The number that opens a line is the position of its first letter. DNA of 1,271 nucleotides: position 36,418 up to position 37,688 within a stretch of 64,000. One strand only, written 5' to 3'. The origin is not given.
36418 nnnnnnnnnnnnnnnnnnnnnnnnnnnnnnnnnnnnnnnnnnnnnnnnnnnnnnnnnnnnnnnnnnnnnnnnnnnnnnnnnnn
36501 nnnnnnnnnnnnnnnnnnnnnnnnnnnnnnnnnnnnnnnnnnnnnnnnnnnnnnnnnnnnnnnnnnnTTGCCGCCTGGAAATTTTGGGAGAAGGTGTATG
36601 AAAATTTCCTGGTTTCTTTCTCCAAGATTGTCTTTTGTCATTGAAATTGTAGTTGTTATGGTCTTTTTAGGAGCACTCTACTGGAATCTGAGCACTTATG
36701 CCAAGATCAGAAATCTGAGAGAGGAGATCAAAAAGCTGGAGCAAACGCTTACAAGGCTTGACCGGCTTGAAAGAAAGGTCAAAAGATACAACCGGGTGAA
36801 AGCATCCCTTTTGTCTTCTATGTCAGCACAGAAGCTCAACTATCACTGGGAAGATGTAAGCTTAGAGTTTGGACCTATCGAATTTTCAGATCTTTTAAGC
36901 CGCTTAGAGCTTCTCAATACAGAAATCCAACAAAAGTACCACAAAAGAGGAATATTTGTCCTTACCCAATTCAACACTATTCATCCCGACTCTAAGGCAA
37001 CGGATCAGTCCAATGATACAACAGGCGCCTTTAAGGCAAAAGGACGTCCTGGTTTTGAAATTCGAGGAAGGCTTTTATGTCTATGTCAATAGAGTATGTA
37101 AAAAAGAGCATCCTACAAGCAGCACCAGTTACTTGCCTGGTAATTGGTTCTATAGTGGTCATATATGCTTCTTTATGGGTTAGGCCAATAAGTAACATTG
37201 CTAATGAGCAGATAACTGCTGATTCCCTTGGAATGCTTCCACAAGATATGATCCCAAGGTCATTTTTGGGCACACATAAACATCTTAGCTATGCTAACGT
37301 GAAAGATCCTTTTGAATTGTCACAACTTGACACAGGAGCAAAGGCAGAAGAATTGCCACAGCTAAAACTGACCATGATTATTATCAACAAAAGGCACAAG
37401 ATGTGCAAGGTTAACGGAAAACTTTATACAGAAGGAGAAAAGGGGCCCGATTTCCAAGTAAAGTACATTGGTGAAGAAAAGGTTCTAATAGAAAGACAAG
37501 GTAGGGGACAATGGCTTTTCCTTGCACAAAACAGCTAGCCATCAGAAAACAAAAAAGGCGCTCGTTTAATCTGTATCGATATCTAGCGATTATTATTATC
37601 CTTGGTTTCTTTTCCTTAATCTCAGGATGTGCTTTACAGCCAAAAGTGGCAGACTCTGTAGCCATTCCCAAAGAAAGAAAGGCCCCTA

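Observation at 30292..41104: Compact 11-gene MSHA-like type IV filament locus with a non-canonical gene order and three divergent prepilins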

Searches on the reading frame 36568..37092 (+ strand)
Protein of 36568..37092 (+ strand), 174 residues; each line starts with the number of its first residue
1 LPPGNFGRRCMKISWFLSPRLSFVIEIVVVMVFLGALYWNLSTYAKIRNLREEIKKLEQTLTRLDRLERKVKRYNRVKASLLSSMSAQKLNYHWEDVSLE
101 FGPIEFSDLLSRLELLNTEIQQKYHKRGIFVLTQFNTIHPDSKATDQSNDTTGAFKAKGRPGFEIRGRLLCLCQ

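Call 3: search_protein_families(library=pfam, proteins=[window:36568-37092:+], max_evalue=0.1)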
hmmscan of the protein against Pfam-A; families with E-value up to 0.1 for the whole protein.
window:36568-37092:+ (174 aa): 7 families
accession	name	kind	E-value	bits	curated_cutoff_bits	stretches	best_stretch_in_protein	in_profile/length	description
PF08653.15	DASH_Dam1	-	0.00084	19.6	26.6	1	46-95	4-53/56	DASH complex subunit Dam1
PF03223.20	V-ATPase_C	-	0.0026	17.7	23.1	1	28-88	93-154/371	V-ATPase subunit C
PF10046.14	BLOC1_2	-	0.029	15.2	33.4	0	45-67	65-87/96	Biogenesis of lysosome-related organelles complex-1 subunit 2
PF06305.16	LapA_dom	-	0.046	14.1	28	1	29-61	31-63/64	Lipopolysaccharide assembly protein A domain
PF11083.13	Relaxase_C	-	0.049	14.3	30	1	48-94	25-77/125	C-terminal helical hairpin domain from relaxase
PF05615.18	THOC7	-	0.058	14.1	28.7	0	45-84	87-126/136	Tho complex subunit 7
PF05806.17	Noggin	-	0.062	13.6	24.1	1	49-103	94-148/211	Noggin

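Call 4: search_protein_families(library=ncbifam, proteins=[window:36568-37092:+], max_evalue=0.1)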
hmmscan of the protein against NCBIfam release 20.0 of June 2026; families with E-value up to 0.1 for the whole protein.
window:36568-37092:+ (174 aa): 5 families
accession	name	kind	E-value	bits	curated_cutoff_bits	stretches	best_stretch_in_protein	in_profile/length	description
NF041034.1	Rad50_Sulf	equivalog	0.0057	14.6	1000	1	46-128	322-402/872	DNA double-strand break repair ATPase Rad50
NF053563.1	Rkd4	equivalog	0.013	13.6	860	1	44-81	455-492/747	arcadin-4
NF041889.1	Lmo0654_fam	equivalog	0.014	15.5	75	0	93-122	26-53/61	Lmo0654 family protein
NF038232.1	STM3845_fam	equivalog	0.018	14.8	100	1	61-143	154-238/277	retron St85 family effector protein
NF003034.1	PRK03918.1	equivalog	0.018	13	700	1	46-80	267-301/878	DNA double-strand break repair ATPase Rad50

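Call 49: search_protein_families(library=pfam, alignment_id=A3, max_evalue=1)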
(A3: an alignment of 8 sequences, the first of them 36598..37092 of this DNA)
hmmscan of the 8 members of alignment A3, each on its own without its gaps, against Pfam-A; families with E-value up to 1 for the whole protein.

A. member 1, window:36598-37092:+ (164 aa): 11 families
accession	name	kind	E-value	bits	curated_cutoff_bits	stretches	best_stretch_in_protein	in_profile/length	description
PF08653.15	DASH_Dam1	-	0.00073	19.8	26.6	1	36-85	4-53/56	DASH complex subunit Dam1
PF03223.20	V-ATPase_C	-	0.0023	17.8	23.1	1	18-78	93-154/371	V-ATPase subunit C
PF10046.14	BLOC1_2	-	0.024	15.4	33.4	1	35-57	65-87/96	Biogenesis of lysosome-related organelles complex-1 subunit 2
PF11083.13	Relaxase_C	-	0.045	14.4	30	1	38-84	25-77/125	C-terminal helical hairpin domain from relaxase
PF06305.16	LapA_dom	-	0.056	13.8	28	1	19-51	31-63/64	Lipopolysaccharide assembly protein A domain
PF05806.17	Noggin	-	0.056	13.7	24.1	1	39-93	94-148/211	Noggin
PF05615.18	THOC7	-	0.1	13.3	28.7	1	35-74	87-126/136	Tho complex subunit 7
PF10066.14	DUF2304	-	0.12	13.1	25.5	1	15-51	64-100/106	Uncharacterized conserved protein (DUF2304)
PF11044.13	TMEMspv1-c74-12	-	0.15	12.6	25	1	19-44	11-36/49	Plectrovirus spv1-c74 ORF 12 transmembrane protein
PF19111.5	DUF5798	-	0.24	12.1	27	1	33-62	20-53/89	Family of unknown function (DUF5798)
PF08954.16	Trimer_CC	-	0.45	10.6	27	0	40-62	24-50/52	Trimerisation motif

B. families by the number of members that match (of 8 scanned): 25 families
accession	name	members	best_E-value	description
PF10046.14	BLOC1_2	2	0.0073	Biogenesis of lysosome-related organelles complex-1 subunit 2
PF06305.16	LapA_dom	2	0.036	Lipopolysaccharide assembly protein A domain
PF08653.15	DASH_Dam1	1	0.00073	DASH complex subunit Dam1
PF03223.20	V-ATPase_C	1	0.0023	V-ATPase subunit C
PF24590.1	DUF7615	1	0.0096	Domain of unknown function (DUF7615)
PF11083.13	Relaxase_C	1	0.045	C-terminal helical hairpin domain from relaxase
PF04584.19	Pox_A28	1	0.049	Poxvirus A28 family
PF24295.1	DUF7480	1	0.053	Domain of unknown function (DUF7480)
PF05806.17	Noggin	1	0.056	Noggin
PF03114.23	BAR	1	0.058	BAR domain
PF11860.13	Muramidase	1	0.074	N-acetylmuramidase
PF00435.27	Spectrin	1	0.09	Spectrin repeat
PF17852.6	Dynein_AAA_lid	1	0.091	Dynein heavy chain AAA lid domain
PF12958.12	DUF3847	1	0.093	Protein of unknown function (DUF3847)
PF22813.1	TcaA_2nd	1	0.093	TcaA protein second domain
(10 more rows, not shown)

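Call 68: find_homologous_proteins(query=window:36598-37092:+, max_evalue=0.001)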
Query window:36598-37092:+ (164 aa): 1 proteins with E <= 0.001 among 38 candidates.
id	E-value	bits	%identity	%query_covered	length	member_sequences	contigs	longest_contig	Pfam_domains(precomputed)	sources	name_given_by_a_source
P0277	3.7e-103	359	100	100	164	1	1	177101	-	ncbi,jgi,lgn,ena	-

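Call 74: predict_structure(protein=window:36598-37092:+)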
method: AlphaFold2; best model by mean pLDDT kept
length: 164 residues; sequences in the alignment: 1
mean_pLDDT: 69.0   pTM: 0.31
mean pLDDT of the five models: 69.0, 65.1, 56.5, 56.5, 53.4
residues with pLDDT >= 90: 33; 70-90: 39; 50-70: 70; < 50: 22
segments of 3 or more residues with pLDDT < 50: 1-4, 134-149
pLDDT, mean of each block of 10 residues (from residue 1): 60 88 93 91 92 89 77 55 61 62 72 64 57 47 40 58 60
secondary structure, 60 per line:
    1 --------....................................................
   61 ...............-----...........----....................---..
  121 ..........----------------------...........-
elements in order: H9-75 E81-91 H96-115 E119-130 E153-163

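Call 77: fold_search(model_id=the predicted structure, library=pdb)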
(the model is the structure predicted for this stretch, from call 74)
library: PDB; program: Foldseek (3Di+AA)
matches with E <= 10: 165; with E <= 0.001: 0
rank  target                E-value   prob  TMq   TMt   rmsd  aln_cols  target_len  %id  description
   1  4pxd_A                2.7e-01  0.30  0.20  0.10   9.3        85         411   13  The crystal structure of EcAAH in complex with allantoate (released 2014-07-23)
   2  6i6y                  3.9e-01  0.51  0.25  0.38   9.6        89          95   13  Circular permutant of ribosomal protein S6, swap helix 2 (released 2019-11-27)
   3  2imo_B                5.3e-01  0.25  0.20  0.10   9.4        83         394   12  Crystal structure of allantoate amidohydrolase from Escherichia coli at pH 4.6 (released 2006-10-17)
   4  3qkb_C                5.6e-01  0.23  0.22  0.33   5.8        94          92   16  Crystal structure of a Protein with unknown function which belongs to Pfam DUF74 family (PEPE_0654) from Pediococcus p (released 2011-02-23)
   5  6i6e                  7.1e-01  0.51  0.25  0.38   6.7        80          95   15  Circular permutant of ribosomal protein S6, swap strand 1 , L10A mutant (released 2019-11-27)
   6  3wt0_A                7.1e-01  0.38  0.27  0.14   7.5        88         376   14  Crystal Structure Analysis of Cell Division Protein (released 2015-04-29)
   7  2imo_A                7.6e-01  0.18  0.20  0.10   9.3        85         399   13  Crystal structure of allantoate amidohydrolase from Escherichia coli at pH 4.6 (released 2006-10-17)
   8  2bvz                  8.5e-01  0.38  0.24  0.36   7.1        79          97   16  Mutant of the Ribosomal Protein S6 (released 2005-10-26)
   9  6i69                  9.1e-01  0.44  0.26  0.40   6.4        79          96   14  Circular permutant of ribosomal protein S6, adding 5aa to C terminal of P97-3, L10A mutant (released 2019-11-27)
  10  5o5j_F                1.0e+00  0.44  0.25  0.39   6.4        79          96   11  Structure of the 30S small ribosomal subunit from Mycobacterium smegmatis (released 2017-07-12)
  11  3ueb_B                1.1e+00  0.47  0.28  0.42   5.7        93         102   11  Crystal structure of TON_0450 from Thermococcus onnurineus NA1 (released 2012-10-10)
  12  4arf_A                1.3e+00  0.60  0.31  0.15   3.8        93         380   11  CRYSTAL STRUCTURE OF THE PEPTIDASE DOMAIN OF COLLAGENASE H FROM CLOSTRIDIUM HISTOLYTICUM IN COMPLEX WITH THE PEPTIDIC  (released 2013-06-05)
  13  7a46_A                1.3e+00  0.38  0.26  0.20   5.6        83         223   13  small conductance mechanosensitive channel YbiO (released 2020-11-18)
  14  1e4g                  1.4e+00  0.47  0.30  0.15   7.7        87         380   17  FtsA (ATP-bound form) from Thermotoga maritima (released 2000-10-18)
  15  3n5f_A                1.6e+00  0.13  0.20  0.10   8.9        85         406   10  Crystal Structure of L-N-carbamoylase from Geobacillus stearothermophilus CECT43 (released 2011-05-25)
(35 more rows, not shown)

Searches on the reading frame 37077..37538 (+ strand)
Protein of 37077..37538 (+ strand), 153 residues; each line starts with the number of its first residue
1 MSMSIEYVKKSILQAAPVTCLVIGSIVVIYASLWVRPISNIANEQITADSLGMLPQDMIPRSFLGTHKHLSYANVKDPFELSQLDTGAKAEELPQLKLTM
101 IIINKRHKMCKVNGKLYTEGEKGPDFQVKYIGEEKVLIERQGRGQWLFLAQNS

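Call 3: search_protein_families(library=pfam, proteins=[window:37077-37538:+], max_evalue=0.1)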
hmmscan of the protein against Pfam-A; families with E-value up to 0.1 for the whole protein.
window:37077-37538:+ (153 aa): 0 families

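Call 4: search_protein_families(library=ncbifam, proteins=[window:37077-37538:+], max_evalue=0.1)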
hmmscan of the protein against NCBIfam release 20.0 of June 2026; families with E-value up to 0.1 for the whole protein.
window:37077-37538:+ (153 aa): 0 families

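Call 48: search_protein_families(library=pfam, alignment_id=A2, max_evalue=1)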
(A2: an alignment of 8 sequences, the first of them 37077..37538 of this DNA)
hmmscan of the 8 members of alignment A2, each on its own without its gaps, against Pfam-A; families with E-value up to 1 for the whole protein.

A. member 1, window:37077-37538:+ (153 aa): 1 family
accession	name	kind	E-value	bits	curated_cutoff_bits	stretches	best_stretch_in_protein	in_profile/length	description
PF16537.11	T2SSB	-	0.12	12.5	28.4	1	107-143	17-54/60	Type II secretion system protein B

B. families by the number of members that match (of 8 scanned): 6 families
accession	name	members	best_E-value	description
PF16537.11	T2SSB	3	6e-06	Type II secretion system protein B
PF23862.1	CdsD_C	2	0.0062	CdsD C-terminal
PF23893.1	Y4YQ_C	1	0.068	Uncharacterised protein Y4YQ C-terminal domain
PF17431.7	YpmT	1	0.083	Uncharacterized YmpT-like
PF02064.20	MAS20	1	0.14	MAS20 protein import receptor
PF22101.1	HSD_C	1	0.2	Homoserine dehydrogenase C-terminal domain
